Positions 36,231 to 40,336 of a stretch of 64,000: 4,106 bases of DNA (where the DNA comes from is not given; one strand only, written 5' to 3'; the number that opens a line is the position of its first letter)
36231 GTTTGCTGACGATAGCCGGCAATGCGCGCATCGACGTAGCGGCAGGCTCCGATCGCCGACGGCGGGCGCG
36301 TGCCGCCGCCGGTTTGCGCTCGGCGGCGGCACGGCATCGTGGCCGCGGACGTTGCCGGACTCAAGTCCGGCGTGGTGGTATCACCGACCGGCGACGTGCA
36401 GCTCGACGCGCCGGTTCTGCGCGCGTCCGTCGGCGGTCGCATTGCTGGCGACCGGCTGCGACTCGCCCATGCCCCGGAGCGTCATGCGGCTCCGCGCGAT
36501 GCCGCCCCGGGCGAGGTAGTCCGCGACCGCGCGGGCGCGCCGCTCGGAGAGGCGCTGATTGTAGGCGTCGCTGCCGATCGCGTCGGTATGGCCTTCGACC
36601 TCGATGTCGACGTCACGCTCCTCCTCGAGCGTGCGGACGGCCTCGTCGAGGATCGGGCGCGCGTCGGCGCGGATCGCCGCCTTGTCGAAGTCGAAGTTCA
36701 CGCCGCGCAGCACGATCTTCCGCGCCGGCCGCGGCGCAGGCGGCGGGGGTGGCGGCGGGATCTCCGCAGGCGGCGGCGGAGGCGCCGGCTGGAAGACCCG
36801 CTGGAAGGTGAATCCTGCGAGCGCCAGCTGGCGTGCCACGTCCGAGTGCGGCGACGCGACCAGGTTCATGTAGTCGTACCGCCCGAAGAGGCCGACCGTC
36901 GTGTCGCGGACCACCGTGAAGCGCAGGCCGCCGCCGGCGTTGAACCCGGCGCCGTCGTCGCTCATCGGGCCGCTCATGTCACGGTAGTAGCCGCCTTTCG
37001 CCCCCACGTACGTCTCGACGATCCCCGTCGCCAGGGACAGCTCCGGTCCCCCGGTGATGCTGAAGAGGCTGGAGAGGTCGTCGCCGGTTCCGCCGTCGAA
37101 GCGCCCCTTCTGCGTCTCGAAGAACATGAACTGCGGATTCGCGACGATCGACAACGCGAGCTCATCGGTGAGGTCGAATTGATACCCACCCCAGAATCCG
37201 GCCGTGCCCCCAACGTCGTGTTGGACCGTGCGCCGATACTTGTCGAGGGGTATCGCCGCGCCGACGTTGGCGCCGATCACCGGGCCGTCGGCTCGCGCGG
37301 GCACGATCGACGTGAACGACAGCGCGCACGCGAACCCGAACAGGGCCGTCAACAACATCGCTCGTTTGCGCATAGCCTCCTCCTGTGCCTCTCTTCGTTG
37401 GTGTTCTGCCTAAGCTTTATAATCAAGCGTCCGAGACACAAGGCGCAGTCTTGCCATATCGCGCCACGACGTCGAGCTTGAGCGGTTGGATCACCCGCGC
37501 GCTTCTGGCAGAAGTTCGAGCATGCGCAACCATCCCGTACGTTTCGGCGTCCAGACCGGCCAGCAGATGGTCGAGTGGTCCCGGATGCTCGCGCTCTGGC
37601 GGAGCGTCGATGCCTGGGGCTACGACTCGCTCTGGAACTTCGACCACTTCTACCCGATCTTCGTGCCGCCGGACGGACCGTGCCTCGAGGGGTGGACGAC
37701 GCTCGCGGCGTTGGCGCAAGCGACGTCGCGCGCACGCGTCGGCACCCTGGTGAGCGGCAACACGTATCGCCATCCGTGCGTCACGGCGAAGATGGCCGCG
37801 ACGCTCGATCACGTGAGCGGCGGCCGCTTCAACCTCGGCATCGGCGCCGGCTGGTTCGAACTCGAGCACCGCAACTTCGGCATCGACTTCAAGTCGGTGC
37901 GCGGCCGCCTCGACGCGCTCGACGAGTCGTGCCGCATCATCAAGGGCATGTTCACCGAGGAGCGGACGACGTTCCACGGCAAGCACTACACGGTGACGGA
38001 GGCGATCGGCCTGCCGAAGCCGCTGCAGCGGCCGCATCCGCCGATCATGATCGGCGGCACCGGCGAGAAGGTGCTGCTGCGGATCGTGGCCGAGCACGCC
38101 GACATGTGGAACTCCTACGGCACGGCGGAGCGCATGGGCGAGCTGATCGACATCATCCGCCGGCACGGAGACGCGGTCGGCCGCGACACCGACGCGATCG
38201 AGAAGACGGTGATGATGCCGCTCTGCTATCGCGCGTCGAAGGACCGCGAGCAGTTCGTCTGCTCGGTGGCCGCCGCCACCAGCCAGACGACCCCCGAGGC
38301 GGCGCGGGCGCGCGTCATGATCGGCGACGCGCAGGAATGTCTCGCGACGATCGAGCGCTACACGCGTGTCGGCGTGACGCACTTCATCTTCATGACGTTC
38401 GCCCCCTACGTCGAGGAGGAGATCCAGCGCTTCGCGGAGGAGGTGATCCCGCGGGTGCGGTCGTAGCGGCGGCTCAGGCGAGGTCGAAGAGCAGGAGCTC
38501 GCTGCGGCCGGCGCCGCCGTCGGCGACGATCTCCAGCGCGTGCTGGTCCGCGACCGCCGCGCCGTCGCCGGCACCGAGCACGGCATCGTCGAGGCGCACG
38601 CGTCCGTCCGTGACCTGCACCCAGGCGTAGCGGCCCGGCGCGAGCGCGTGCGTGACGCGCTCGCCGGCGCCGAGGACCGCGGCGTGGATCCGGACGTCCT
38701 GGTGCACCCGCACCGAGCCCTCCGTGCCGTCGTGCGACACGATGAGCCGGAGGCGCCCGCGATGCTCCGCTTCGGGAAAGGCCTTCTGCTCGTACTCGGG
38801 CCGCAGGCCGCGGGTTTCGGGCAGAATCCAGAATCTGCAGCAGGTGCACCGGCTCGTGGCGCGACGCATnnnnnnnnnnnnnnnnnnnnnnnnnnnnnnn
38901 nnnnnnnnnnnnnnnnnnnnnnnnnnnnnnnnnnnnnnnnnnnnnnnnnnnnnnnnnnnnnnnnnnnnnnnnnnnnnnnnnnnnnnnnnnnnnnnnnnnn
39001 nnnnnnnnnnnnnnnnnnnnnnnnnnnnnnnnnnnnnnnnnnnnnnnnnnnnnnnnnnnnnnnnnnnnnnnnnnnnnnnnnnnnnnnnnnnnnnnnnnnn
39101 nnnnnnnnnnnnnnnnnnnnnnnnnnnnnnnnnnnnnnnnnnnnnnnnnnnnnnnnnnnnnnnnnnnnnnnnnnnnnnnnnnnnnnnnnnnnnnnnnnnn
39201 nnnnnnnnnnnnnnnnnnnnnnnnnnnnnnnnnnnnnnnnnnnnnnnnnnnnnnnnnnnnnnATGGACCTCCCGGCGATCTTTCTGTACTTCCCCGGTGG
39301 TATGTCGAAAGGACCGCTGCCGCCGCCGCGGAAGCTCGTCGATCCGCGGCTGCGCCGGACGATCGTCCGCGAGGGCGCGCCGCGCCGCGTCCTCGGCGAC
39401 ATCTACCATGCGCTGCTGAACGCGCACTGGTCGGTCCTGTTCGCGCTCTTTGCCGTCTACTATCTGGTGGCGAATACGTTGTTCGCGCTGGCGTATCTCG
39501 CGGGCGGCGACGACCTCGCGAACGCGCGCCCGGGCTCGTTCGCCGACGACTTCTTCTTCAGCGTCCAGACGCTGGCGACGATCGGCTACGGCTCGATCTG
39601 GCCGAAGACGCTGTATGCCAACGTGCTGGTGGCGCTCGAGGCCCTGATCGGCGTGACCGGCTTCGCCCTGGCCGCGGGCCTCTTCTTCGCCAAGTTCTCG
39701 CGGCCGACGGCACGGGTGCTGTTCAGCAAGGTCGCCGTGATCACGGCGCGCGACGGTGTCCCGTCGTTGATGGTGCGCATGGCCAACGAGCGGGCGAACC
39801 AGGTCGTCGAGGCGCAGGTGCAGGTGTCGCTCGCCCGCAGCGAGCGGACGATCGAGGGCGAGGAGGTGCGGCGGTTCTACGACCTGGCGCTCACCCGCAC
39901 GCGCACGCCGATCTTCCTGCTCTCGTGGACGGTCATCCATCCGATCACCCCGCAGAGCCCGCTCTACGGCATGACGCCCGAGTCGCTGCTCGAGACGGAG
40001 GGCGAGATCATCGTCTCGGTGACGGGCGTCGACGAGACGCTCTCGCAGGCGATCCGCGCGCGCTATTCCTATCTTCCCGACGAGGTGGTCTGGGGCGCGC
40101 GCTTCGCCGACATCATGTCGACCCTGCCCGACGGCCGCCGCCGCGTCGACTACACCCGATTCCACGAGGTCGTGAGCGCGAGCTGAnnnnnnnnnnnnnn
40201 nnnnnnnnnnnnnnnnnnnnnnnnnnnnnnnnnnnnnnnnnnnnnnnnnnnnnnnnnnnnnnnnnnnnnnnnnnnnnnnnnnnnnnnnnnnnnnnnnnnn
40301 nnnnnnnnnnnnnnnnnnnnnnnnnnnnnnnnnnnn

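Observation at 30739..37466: Candidate envelope regulon: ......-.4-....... three times, always intergenic and co-oriented with an envelope gene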

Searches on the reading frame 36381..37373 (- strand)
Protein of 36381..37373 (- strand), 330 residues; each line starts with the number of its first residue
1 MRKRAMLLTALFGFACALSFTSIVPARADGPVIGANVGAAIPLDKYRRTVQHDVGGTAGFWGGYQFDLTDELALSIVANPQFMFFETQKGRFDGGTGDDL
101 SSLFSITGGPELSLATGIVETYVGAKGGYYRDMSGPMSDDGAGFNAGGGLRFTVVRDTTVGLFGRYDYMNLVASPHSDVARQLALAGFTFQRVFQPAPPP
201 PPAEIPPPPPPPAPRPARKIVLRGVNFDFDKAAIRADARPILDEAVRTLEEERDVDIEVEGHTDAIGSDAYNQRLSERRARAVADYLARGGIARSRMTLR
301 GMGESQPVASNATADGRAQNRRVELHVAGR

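Call 12: search_protein_families(library=pfam, proteins=[window:36381-37373:-])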
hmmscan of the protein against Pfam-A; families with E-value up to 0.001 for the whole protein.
window:36381-37373:- (330 aa): 1 family
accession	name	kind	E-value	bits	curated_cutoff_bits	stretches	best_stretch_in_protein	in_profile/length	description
PF00691.25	OmpA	-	8.4e-25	87.4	27.2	1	227-321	2-98/98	OmpA family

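Call 44: search_protein_families(library=ncbifam, proteins=[window:36381-37373:-], max_evalue=0.01)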
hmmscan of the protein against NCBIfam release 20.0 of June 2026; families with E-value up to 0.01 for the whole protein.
window:36381-37373:- (330 aa): 41 families (the best 25 are shown)
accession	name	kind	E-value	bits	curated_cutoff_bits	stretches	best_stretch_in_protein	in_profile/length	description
NF053611.1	YiaD_Gzip_OmpA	equivalog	4.4e-40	137.6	175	1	224-327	103-206/206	YiaD family glycine zipper/OmpA-like lipoprotein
NF053612.1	anchor_PA1041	equivalog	1.8e-39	136.1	250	1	207-327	111-235/236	PA1041 family peptidoglycan-binding anchor lipoprotein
NF045787.1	OmpABordt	equivalog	5.7e-32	111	200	1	211-329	71-191/194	outer membrane protein OmpA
NF053585.1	OMP_LP_YfiB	equivalog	6.1e-30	104.2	128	1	225-325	58-158/163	outer membrane lipoprotein YfiB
NF053607.1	CHU_0125_OmpA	equivalog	7.3e-28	97.4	620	1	218-327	526-636/639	CHU_0125 family OmpA-like outer membrane integrity protein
NF053613.1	OMP_toxin_LptF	equivalog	4e-26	92.2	400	1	224-327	142-245/256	lipotoxin F family OmpA-related lipoprotein LptF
NF033763.1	exchanger_TraB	exception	4.1e-25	87.8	700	1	218-327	387-497/522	outer membrane exchange protein TraB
NF052230.1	T9SS_PorE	exception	7e-24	84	600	1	220-308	512-600/648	PorE family type IX secretion system protein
TIGR03350.1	type_VI_ompA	equivalog_domain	1.7e-23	83.1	139.8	1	227-327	34-137/137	type VI secretion system protein TssL, long form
TIGR02802.1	Pal_lipo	equivalog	2.6e-23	82.1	125.35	1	225-326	2-103/104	peptidoglycan-associated lipoprotein Pal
NF008071.1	PRK10808.1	equivalog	6.1e-23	81.7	277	1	141-324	151-343/358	porin OmpA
NF007804.1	PRK10510.1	equivalog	1.5e-21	76.8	307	1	224-326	113-215/219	OmpA family lipoprotein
NF007424.1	PRK09967.1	equivalog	1.8e-19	70.3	155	1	254-326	83-156/160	OmpA family protein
NF006541.1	PRK09038.1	equivalog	8.8e-19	68.1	283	1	226-327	144-248/253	flagellar motor protein MotD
NF005999.0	PRK08126.1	subfamily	1.1e-17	63.9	571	1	220-328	319-431/432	hypothetical protein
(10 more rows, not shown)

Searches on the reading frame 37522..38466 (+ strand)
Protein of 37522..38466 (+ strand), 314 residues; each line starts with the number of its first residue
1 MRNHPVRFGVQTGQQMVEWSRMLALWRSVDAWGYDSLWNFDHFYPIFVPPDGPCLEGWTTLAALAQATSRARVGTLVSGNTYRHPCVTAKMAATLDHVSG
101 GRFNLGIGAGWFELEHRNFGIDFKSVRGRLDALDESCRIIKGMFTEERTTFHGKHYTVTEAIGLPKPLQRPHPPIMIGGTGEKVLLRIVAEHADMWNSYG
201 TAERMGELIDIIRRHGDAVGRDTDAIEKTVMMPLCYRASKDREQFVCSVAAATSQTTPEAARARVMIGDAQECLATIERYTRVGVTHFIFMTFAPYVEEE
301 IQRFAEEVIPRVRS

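Call 12: search_protein_families(library=pfam, proteins=[window:37522-38466:+])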
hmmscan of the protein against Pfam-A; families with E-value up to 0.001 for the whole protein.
window:37522-38466:+ (314 aa): 1 family
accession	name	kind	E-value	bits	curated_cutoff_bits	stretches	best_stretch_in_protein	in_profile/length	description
PF00296.26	Bac_luciferase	-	9.3e-53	180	27.9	1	7-241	10-235/314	Luciferase-like monooxygenase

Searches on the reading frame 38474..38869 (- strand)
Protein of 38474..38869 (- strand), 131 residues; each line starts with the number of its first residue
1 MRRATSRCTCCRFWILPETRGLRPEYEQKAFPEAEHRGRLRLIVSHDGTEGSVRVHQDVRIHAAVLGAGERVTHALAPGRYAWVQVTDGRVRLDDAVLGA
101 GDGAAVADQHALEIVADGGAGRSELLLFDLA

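Call 66: search_protein_families(library=pfam, proteins=[window:38474-38869:-], max_evalue=0.01)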
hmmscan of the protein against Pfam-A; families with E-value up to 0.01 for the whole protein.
window:38474-38869:- (131 aa): 1 family
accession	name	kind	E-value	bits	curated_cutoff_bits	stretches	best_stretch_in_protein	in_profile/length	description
PF17954.7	Pirin_C_2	-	7.6e-25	87.4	22.9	1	42-130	1-86/86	Quercetinase C-terminal cupin domain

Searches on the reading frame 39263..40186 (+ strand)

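Call 66: search_protein_families(library=pfam, proteins=[window:39263-40186:+], max_evalue=0.01)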
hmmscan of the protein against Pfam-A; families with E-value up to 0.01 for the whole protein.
window:39263-40186:+ (307 aa): 4 families
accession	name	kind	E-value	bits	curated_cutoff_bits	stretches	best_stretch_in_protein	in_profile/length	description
PF17655.7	IRK_C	-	6.1e-36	124.1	22.5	1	152-305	1-158/174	Inward rectifier potassium channel C-terminal domain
PF07885.22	Ion_trans_2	-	2.3e-09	37.4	22.5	1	69-144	16-76/79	Ion channel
PF01007.26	IRK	-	1.1e-07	32.2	22.7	1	41-148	19-141/141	Inward rectifier potassium channel transmembrane domain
PF00520.37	Ion_trans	-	5.3e-05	23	25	1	56-148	133-236/241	Ion transport protein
